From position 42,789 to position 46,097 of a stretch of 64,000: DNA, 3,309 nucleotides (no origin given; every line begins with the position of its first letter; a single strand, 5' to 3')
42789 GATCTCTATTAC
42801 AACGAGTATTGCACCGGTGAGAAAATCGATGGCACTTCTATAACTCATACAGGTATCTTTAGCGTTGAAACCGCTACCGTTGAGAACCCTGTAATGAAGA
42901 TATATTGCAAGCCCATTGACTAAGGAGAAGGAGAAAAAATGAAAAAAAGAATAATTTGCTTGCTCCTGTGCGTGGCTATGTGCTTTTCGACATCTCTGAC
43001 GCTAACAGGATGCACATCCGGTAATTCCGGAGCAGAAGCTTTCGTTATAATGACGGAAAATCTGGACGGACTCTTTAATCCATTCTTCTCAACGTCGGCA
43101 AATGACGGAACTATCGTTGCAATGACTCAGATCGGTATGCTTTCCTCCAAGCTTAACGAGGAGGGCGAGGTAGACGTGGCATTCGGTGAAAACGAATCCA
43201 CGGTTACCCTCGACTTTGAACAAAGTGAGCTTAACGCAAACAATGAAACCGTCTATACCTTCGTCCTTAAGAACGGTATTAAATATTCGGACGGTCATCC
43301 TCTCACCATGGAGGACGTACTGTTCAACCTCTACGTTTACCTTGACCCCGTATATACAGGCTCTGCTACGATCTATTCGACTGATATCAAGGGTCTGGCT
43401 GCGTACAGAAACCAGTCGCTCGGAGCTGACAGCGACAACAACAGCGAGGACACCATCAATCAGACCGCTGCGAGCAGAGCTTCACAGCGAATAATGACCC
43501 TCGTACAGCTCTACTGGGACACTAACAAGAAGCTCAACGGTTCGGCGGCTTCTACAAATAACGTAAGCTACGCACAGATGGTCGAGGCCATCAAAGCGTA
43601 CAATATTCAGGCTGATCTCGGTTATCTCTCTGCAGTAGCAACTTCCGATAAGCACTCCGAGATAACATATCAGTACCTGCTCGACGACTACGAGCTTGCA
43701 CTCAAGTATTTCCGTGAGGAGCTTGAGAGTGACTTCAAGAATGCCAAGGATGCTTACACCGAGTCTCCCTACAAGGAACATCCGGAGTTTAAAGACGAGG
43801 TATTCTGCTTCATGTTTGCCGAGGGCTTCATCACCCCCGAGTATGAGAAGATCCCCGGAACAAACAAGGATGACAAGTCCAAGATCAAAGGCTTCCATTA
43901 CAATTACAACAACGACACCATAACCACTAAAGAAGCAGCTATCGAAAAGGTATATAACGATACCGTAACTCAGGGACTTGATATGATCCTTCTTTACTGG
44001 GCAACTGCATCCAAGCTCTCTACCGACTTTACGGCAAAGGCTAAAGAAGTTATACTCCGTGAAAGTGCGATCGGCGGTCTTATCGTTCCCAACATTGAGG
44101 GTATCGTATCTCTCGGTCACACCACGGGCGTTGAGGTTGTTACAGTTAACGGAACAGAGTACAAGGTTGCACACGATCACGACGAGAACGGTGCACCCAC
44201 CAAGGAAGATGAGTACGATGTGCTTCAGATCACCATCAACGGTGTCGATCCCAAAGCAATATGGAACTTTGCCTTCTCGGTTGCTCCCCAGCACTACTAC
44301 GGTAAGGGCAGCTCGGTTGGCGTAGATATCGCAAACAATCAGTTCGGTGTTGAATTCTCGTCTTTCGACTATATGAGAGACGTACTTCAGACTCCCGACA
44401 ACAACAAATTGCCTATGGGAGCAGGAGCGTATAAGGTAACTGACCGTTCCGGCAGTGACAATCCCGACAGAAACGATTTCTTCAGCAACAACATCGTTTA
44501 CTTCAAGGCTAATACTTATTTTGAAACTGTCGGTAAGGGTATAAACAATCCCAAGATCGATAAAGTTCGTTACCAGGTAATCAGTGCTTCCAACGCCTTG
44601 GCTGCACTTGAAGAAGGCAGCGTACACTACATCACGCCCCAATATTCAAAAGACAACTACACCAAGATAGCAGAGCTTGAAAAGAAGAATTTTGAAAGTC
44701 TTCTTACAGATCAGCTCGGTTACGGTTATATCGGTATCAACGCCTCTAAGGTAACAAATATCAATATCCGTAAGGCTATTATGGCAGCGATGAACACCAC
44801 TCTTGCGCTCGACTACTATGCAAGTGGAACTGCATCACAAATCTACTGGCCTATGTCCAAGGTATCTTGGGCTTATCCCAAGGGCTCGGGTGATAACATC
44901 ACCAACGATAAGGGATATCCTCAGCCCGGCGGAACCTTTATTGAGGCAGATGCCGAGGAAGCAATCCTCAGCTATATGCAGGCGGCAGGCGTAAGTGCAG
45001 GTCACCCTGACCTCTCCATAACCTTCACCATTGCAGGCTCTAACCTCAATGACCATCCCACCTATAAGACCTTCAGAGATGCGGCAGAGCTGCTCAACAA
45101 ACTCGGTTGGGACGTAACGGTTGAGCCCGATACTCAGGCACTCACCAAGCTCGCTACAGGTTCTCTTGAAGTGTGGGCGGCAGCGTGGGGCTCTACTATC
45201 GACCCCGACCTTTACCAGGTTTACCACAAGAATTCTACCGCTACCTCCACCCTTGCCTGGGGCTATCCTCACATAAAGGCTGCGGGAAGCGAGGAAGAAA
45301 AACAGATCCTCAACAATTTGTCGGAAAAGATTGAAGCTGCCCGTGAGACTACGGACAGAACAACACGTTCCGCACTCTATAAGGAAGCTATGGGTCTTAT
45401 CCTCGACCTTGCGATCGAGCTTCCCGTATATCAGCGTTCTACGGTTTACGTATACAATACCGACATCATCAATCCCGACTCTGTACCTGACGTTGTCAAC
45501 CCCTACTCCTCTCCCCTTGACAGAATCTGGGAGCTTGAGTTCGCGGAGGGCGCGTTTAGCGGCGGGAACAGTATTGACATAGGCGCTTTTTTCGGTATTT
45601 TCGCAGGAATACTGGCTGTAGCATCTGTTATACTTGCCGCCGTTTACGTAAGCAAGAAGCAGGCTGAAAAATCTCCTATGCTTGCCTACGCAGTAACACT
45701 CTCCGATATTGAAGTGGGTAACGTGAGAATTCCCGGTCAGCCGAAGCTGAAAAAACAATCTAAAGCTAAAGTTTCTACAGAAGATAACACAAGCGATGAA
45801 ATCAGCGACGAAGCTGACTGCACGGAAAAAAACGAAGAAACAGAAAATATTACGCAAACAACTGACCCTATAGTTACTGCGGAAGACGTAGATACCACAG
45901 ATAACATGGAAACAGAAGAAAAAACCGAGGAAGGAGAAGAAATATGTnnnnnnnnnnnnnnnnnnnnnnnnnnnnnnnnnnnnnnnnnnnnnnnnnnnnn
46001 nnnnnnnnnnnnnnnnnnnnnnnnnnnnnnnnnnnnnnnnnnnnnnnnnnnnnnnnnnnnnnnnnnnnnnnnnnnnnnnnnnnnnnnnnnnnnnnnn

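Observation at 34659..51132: A 2754-aa S8 surface protease is co-operonic with a heavily decorated Opp/Dpp-type peptide ABC importer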

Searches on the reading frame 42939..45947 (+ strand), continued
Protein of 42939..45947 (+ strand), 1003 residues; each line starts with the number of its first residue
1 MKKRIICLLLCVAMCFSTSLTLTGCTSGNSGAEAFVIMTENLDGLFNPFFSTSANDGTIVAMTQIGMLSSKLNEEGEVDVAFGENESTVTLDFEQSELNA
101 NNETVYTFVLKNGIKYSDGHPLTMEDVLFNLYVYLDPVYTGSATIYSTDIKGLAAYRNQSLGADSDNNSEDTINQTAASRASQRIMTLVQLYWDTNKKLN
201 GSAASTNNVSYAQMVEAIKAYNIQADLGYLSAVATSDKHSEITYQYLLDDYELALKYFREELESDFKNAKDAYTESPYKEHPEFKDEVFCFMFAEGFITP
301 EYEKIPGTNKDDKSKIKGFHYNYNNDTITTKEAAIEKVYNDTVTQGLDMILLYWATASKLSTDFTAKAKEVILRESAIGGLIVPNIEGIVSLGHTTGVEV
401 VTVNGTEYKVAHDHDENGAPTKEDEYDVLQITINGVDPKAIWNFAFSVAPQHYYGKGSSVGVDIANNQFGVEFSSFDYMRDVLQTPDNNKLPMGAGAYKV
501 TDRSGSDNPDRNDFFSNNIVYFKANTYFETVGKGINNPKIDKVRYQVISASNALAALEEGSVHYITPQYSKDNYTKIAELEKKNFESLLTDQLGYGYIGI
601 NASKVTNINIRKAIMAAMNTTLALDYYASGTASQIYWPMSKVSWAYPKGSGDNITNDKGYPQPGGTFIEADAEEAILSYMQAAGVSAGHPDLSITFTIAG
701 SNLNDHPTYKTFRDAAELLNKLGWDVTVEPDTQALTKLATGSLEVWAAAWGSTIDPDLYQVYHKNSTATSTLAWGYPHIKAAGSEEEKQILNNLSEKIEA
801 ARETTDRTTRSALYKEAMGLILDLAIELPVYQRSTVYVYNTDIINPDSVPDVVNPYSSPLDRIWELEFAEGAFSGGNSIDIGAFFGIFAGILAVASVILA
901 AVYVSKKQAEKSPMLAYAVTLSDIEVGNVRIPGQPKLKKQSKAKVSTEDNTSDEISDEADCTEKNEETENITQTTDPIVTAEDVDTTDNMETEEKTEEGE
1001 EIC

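Call 44: fold_search(model_id=the predicted structure, library=pdb)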
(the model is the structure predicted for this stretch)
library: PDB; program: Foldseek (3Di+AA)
matches with E <= 10: 488; with E <= 0.001: 170
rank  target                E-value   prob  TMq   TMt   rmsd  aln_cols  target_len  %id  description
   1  1xoc_A                2.3e-16  1.00  0.47  0.76   8.6       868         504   13  The structure of the oligopeptide-binding protein, AppA, from Bacillus subtilis in complex with a nonapeptide. (released 2005-01-25)
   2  6ofq_A                2.6e-15  1.00  0.36  0.57   5.0       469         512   18  ABC transporter-associated periplasmic binding protein DppA from Helicobacter pylori in complex with peptide STSA (released 2019-08-21)
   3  5isu                  3.1e-15  1.00  0.34  0.55   7.2       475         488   15  2.2 Angstrom Crystal Structure of ABC Transporter Substrate Binding Protein CtaP (Lmo0135) from Listeria monocytogenes. (released 2016-03-23)
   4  6wm6                  4.0e-15  1.00  0.35  0.52   6.1       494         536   17  Periplasmic EDTA-binding protein EppA, tetragonal (released 2020-11-18)
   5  2noo                  5.1e-15  1.00  0.30  0.47   8.0       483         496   15  Crystal Structure of Mutant NikA (released 2007-01-23)
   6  6wm7_A                5.3e-15  1.00  0.36  0.54   5.6       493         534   17  Periplasmic EDTA-binding protein EppA, orthorhombic (released 2020-11-18)
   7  4toz_A                5.6e-15  1.00  0.35  0.52  13.3       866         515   13  MppA Periplasmic Murein Tripeptide Binding Protein, Unliganded Open Form (released 2015-06-10)
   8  4oeu_A                6.8e-15  1.00  0.47  0.76   6.2       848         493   12  Crystal structure of NikZ from Campylobacter jejuni in complex with Ni(L-His) (released 2014-10-01)
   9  5z99                  6.8e-15  1.00  0.35  0.58   5.4       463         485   15  Crystal structure of Sialic acid Binding protein from Haemophilus ducreyi with Neu5Ac (released 2018-10-24)
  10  5za4                  7.1e-15  1.00  0.34  0.56   5.5       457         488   16  Crystal structure of Sialic acid Binding protein from Haemophilus ducreyi (released 2018-10-24)
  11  4toz_B                7.5e-15  1.00  0.34  0.51  13.5       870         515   13  MppA Periplasmic Murein Tripeptide Binding Protein, Unliganded Open Form (released 2015-06-10)
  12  3tcf_A                9.5e-15  1.00  0.45  0.70   9.0       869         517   12  Crystal structure of E. coli OppA complexed with endogenous ligands (released 2011-10-12)
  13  5yyb_A                1.0e-14  1.00  0.34  0.56   7.2       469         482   15  Crystal structure of Sialic acid Binding protein from Haemophilus ducreyi with Neu5Gc (released 2018-10-24)
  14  5yhe_B                1.3e-14  1.00  0.36  0.57   5.4       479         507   15  The crystal structure of Staphylococcus aureus CntA in complex with staphylopine and cobalt (released 2018-03-28)
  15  4oer_A                1.3e-14  1.00  0.30  0.46   7.8       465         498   16  Crystal structure of NikA from Brucella suis, unliganded form (released 2014-10-01)
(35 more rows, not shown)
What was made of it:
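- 42939..45950 (+): 1003-aa family-5 (cluster C) substrate-binding lipoprotein with lipobox LTGC, Cys25. Foldseek top hits AppA, OppA, DppA and NikA (call 44).
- On Opp/Dpp (PepT-type) ABC importer: Foldseek prob 1.00 to AppA, OppA, DppA and NikA (call 44). The fold family also binds non-peptide ligands (call 44).
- The cluster-C fold accommodates many ligand types (call 44).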

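Call 56: find_homologous_proteins(query=L012:8591-9955:+)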
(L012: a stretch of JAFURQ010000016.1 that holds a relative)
Query L012:8591-9955:+ (455 aa): 1530 proteins with E <= 0.001 among 8000 candidates; the best 120 are listed.
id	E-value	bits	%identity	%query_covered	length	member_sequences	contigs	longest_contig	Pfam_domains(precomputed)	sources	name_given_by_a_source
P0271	0.0e+0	1025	100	100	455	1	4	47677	-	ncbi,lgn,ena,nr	ncbi:MAG: hypothetical protein IJ515_03695 [Clostridia bacterium]|nr:hypothetical protein [Clostridi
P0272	3.6e-269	911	88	100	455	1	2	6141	-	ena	-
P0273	8.2e-202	689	66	99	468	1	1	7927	-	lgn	-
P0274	1.2e-200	685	66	99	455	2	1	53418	-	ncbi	-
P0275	2.5e-190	651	66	94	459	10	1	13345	-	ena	-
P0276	1.4e-183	629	63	97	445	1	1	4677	-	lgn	-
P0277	2.0e-181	622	61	100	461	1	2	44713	-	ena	-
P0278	5.0e-181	620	62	96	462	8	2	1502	-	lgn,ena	-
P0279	2.9e-179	615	61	99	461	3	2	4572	-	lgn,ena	-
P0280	5.3e-179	614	62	97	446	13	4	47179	-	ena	-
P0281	4.9e-178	611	59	100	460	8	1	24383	-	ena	-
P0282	2.4e-172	592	60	97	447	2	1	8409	-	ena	-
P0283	9.4e-166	570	58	97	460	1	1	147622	-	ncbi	-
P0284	4.3e-163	561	57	99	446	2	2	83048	-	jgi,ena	-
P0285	4.4e-163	561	55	100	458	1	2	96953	PF05342.20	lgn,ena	-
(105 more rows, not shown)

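Call 66: predict_structure(alignment_id=A4)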
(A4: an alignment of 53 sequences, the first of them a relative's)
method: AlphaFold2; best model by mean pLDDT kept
length: 455 residues; sequences in the alignment: 53
mean_pLDDT: 93.3   pTM: 0.78
mean pLDDT of the five models: 93.3, 92.4, 92.3, 92.0, 91.8
residues with pLDDT >= 90: 387; 70-90: 59; 50-70: 8; < 50: 1
segments of 3 or more residues with pLDDT < 50: none
pLDDT, mean of each block of 10 residues (from residue 1): 82 85 61 86 94 91 92 92 88 92 95 94 92 92 92 89 95 96 97 93 96 96 96 97 96 93 97 98 97 98 95 98 98 95 98 98 94 97 98 97 93 95 97 89 96 92
secondary structure, 60 per line:
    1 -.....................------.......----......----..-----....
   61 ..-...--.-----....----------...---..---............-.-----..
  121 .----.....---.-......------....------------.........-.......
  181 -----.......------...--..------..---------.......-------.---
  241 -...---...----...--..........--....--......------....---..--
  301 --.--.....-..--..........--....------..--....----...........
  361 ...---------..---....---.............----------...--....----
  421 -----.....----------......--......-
elements in order: H2-22 H29-35 E40-45 E57-62 E75-78 E100-111 E119-121 H127-130 E136-141 E148-151 E164-172 E174-180 E186-192 E199-201 E223-229 E242-244 E248-250 E255-257 E260-269 E272-275 H278-283 E290-293 H306-310 E316-325 E328-331 E342-345 E350-363 E378-381 E385-397 E408-410 E413-416 E426-430 E441-446 E449-454

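Call 68: fold_search(model_id=the predicted structure, library=pdb)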
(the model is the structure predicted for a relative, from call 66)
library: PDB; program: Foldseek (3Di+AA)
matches with E <= 10: 248; with E <= 0.001: 0
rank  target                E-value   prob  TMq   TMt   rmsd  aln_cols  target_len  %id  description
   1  7yl6_B                4.2e-02  0.51  0.12  0.14  11.9       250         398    8  Cell surface protein YwfG protein complexed with alpha-1,2-mannobiose (released 2023-06-07)
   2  7yl4_B                4.4e-02  0.54  0.14  0.15  10.5       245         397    8  Cell surface protein YwfG protein (apo form) (released 2023-06-07)
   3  1bml_C                5.2e-02  0.20  0.10  0.13  16.2       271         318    9  COMPLEX OF THE CATALYTIC DOMAIN OF HUMAN PLASMIN AND STREPTOKINASE (released 1999-08-02)
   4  7yl5_B                7.0e-02  0.47  0.13  0.15  11.8       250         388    8  Cell surface protein YwfG protein complexed with mannose (released 2023-06-07)
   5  7yl4_A                1.1e-01  0.35  0.12  0.11  12.4       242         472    9  Cell surface protein YwfG protein (apo form) (released 2023-06-07)
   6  4wph_B                1.2e-01  0.16  0.13  0.16  15.7       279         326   11  Crystal structure of USP7 ubiquitin-like domains in compact conformation (released 2015-06-17)
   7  2y5p_C                1.7e-01  0.92  0.11  0.52   8.8        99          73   11  B-repeat of Listeria monocytogenes InlB (internalin B) (released 2011-02-23)
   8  1zps_A                2.2e-01  0.57  0.09  0.27  10.5       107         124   14  Crystal structure of Methanobacterium thermoautotrophicum phosphoribosyl-AMP cyclohydrolase HisI (released 2005-08-30)
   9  9fyq_A                2.2e-01  0.11  0.08  0.07  13.2       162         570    9  Cryo-EM structure of native SV2A in complex with TeNT-Hc, gangliosides and Pro-Macrobody 5 (released 2025-05-21)
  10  5hbb_B                2.3e-01  0.13  0.11  0.16  13.9       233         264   11  Crystal structure of shaft pilin spaA from Lactobacillus rhamnosus GG - E139A mutant (released 2016-07-20)
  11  8jlc_A                2.4e-01  0.20  0.11  0.09  10.1       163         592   12  Cryo-EM structure of SV2A in complex with BoNT/A2 Hc and levetiracetam (released 2024-05-01)
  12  5hbb_A                2.4e-01  0.12  0.11  0.17  14.6       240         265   11  Crystal structure of shaft pilin spaA from Lactobacillus rhamnosus GG - E139A mutant (released 2016-07-20)
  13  7jgj_A                2.5e-01  0.33  0.19  0.08  12.0       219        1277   16  IgA1 Protease in complex with neutralizing mAb (released 2020-12-09)
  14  2y5p_D                2.8e-01  0.93  0.12  0.64   5.8       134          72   20  B-repeat of Listeria monocytogenes InlB (internalin B) (released 2011-02-23)
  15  9fyr_A                2.8e-01  0.10  0.08  0.07  13.7       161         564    9  Cryo-EM structure of native SV2A in complex with TeNT-Hc, Pro-Macrobody 5 and Levetiracetam (released 2025-05-21)
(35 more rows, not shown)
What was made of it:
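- On InlB B-repeat / Flg_new domain proteins (for the accessory lipoprotein): The single-domain Foldseek match to 2y5p has prob 0.92-0.93 but E 0.2-0.3 (call 68).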

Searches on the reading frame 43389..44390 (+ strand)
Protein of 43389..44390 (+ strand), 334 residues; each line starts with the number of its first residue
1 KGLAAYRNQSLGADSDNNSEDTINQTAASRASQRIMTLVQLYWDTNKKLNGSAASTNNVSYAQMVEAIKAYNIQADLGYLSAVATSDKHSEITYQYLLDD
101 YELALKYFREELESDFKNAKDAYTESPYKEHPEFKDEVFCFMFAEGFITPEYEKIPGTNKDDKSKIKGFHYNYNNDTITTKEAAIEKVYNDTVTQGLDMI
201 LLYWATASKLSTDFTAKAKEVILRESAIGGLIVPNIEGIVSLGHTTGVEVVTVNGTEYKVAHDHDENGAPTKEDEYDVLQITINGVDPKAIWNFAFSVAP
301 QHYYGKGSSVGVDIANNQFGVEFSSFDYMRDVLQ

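Call 42: search_protein_representatives(protein=window:43389-44390:+)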
Query: 334 residues. Proteins with E-value up to 0.001 (for the whole library): 162; up to 1e-10: 77; up to 1e-30: 17. The best 150 are listed.
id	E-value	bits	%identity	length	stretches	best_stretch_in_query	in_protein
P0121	4.4e-82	292.1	49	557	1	2-334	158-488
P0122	2.8e-71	256.6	51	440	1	2-303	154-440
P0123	8.4e-70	251.7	47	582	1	1-334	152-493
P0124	4.0e-66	239.7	48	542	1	2-334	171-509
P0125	9.9e-65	235.1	46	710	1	2-334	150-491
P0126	9.9e-57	208.8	46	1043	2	2-223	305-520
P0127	4.1e-55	203.5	43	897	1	2-334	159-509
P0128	5.1e-54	199.9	41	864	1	2-333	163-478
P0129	1.1e-53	198.9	46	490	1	1-304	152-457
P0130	2.4e-53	197.7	42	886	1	1-334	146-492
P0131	1.6e-51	191.7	46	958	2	133-334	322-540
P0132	5.1e-46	173.6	40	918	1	2-334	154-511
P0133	7.2e-46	173.1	48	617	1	112-334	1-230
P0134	5.3e-42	160.4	44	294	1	1-276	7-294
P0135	6.2e-42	160.2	47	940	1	107-334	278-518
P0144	1.7e-22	96.3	34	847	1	2-333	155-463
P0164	9.2e-16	74.2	30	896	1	2-333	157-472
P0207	8.1e-10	54.7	28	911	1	2-330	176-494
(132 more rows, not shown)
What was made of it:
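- The insertion is family-specific and found almost nowhere else (call 42).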

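Call 45: find_encoding_contigs(protein=P0164, flank=10000, max_places=2)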
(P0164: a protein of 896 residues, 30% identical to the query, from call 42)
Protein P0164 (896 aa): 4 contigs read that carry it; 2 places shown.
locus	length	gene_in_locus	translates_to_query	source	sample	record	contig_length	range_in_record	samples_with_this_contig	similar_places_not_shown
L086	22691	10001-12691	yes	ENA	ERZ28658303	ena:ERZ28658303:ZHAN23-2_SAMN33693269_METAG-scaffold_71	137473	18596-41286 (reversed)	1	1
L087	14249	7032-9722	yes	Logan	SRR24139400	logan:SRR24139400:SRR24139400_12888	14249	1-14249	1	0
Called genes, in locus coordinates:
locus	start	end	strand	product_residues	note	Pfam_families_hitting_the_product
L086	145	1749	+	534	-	PF01293:PEPCK_ATP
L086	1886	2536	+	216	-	PF04402:SIMPL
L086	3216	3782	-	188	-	-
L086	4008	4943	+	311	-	PF00005:ABC_tran, PF13304:AAA_21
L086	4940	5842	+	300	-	PF00005:ABC_tran, PF13304:AAA_21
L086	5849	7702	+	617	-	PF12679:ABC2_membrane_2 (weak)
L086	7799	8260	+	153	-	-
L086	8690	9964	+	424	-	-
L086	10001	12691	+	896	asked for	PF00496:SBP_bac_5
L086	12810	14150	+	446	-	PF00528:BPD_transp_1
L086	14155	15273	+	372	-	PF12911:OppC_N, PF00528:BPD_transp_1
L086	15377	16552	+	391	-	PF00005:ABC_tran, PF13304:AAA_21 (weak), PF08352:oligo_HPY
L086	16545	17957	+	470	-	PF00005:ABC_tran, PF08352:oligo_HPY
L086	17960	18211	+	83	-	-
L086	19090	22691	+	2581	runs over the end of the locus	PF00082:Peptidase_S8, PF02225:PA, PF06280:fn3_5, PF12799:LRR_4 (faint), PF02368:Big_2 (weak), PF13306:LRR_5, PF13855:LRR_8 (faint), PF13306:LRR_5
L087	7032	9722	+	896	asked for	PF00496:SBP_bac_5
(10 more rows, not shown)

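Call 47: find_encoding_contigs(protein=P0144, flank=10000, max_places=2)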
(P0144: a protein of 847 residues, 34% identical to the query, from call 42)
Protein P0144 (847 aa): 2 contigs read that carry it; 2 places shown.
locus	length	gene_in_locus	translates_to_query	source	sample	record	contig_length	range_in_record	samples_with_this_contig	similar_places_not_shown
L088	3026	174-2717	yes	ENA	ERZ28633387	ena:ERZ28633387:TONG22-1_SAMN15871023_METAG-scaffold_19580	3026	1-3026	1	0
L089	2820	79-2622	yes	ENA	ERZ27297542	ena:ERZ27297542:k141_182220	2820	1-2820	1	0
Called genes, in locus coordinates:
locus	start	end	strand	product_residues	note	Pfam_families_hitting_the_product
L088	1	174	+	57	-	?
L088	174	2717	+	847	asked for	PF00496:SBP_bac_5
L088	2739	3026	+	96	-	?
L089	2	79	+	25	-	?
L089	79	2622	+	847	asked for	PF00496:SBP_bac_5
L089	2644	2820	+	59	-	?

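Call 48: find_encoding_contigs(protein=P0207, flank=10000, max_places=2)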
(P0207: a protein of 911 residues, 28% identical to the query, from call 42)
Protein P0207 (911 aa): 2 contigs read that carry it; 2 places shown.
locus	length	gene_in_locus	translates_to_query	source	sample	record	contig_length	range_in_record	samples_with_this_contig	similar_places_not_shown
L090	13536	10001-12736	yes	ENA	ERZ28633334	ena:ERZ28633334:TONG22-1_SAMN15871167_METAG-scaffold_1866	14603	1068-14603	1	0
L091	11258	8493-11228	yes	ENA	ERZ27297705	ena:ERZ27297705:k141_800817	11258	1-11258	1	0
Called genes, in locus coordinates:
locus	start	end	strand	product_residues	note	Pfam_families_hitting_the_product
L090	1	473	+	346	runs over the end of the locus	PF00849:PseudoU_synth_2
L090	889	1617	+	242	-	-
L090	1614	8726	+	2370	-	PF00082:Peptidase_S8, PF02225:PA, PF06280:fn3_5, PF13306:LRR_5 (weak), PF13855:LRR_8 (faint), PF13306:LRR_5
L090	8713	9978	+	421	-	-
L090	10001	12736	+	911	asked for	PF00496:SBP_bac_5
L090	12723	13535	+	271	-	?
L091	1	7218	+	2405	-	?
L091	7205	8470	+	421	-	-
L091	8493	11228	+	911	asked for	PF00496:SBP_bac_5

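Call 49: find_encoding_contigs(protein=P0132, flank=10000, max_places=2)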
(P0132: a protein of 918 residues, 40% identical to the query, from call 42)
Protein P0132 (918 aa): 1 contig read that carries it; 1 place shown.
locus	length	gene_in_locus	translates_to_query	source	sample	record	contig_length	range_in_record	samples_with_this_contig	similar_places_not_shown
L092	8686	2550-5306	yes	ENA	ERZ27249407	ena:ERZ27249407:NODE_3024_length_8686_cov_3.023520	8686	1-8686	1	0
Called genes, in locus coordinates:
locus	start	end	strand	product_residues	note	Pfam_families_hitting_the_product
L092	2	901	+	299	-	?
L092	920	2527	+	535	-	-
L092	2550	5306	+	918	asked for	PF00496:SBP_bac_5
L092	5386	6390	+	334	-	PF00528:BPD_transp_1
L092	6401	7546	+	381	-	PF12911:OppC_N, PF00528:BPD_transp_1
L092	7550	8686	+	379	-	?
